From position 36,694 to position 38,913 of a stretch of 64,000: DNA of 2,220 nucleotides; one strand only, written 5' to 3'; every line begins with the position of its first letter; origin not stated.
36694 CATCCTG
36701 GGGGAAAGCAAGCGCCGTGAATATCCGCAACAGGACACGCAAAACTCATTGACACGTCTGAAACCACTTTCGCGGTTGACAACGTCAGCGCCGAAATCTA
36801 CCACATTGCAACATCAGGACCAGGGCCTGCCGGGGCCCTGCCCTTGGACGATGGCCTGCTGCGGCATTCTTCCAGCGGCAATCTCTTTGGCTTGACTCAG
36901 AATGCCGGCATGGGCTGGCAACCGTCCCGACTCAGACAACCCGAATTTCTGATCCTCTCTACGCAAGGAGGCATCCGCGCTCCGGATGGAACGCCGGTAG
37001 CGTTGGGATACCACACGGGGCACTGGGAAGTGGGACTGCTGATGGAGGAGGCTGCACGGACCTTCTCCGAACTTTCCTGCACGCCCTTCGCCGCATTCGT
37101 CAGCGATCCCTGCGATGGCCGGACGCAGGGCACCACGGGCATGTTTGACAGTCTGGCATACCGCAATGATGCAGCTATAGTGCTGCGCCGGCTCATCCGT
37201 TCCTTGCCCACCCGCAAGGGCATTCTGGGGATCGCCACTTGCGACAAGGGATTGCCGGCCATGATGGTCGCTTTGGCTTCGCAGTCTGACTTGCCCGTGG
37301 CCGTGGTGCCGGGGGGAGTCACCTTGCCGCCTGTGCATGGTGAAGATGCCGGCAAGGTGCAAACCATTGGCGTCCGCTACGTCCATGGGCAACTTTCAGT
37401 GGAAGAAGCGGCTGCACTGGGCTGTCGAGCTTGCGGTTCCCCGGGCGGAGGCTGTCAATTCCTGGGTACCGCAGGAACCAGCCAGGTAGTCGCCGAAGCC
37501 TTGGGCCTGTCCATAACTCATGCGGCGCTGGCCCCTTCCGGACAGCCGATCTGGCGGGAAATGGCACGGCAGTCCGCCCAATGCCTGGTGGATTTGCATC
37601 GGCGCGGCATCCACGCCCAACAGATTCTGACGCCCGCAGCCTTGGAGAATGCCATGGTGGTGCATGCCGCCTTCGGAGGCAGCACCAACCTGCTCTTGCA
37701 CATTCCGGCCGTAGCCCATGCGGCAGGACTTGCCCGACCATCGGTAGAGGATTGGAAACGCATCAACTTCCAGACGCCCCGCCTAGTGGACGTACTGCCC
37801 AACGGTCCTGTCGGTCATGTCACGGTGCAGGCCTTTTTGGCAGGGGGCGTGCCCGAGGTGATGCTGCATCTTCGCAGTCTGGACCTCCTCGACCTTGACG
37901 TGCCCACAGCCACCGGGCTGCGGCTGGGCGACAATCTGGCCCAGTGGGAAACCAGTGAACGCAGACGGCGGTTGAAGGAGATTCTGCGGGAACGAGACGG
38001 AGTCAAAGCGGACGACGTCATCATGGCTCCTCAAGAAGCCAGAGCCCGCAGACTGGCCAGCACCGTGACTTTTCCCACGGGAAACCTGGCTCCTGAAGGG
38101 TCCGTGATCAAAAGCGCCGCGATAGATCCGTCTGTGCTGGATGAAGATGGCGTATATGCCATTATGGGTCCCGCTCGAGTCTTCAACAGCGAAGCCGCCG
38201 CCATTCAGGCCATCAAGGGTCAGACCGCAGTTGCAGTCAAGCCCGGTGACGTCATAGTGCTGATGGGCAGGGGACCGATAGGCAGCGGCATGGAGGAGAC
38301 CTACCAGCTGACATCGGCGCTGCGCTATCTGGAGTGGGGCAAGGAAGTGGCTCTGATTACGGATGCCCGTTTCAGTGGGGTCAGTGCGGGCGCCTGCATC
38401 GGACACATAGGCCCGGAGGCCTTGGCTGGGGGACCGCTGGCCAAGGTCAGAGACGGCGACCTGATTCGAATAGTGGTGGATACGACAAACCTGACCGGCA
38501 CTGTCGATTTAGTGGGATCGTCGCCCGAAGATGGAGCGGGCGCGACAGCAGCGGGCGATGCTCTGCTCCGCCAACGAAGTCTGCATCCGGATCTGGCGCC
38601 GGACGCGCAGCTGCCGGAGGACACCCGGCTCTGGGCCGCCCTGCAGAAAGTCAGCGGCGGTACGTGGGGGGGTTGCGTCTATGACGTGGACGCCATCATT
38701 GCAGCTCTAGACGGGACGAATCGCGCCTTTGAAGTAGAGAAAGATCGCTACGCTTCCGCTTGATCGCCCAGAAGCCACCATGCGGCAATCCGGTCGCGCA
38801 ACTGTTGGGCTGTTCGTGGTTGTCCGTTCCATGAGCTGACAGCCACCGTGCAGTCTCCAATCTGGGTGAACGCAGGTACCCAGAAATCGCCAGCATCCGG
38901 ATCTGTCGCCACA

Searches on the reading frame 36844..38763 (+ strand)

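Call 33: search_protein_families(library=pfam, proteins=[window:36844-38763:+], max_evalue=0.00001)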
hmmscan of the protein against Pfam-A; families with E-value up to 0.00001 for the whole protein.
window:36844-38763:+ (639 aa): 2 families
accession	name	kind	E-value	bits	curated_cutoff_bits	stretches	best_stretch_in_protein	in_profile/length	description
PF00920.27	ILVD_EDD_N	-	5.6e-60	203.6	27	1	57-364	14-316/316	Dihydroxy-acid/6-phosphogluconate dehydratase N-terminal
PF24877.1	ILV_EDD_C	-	2.3e-40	138.5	27.7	1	410-554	18-154/191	Dihydroxy-acid/6-phosphogluconate dehydratase C-terminal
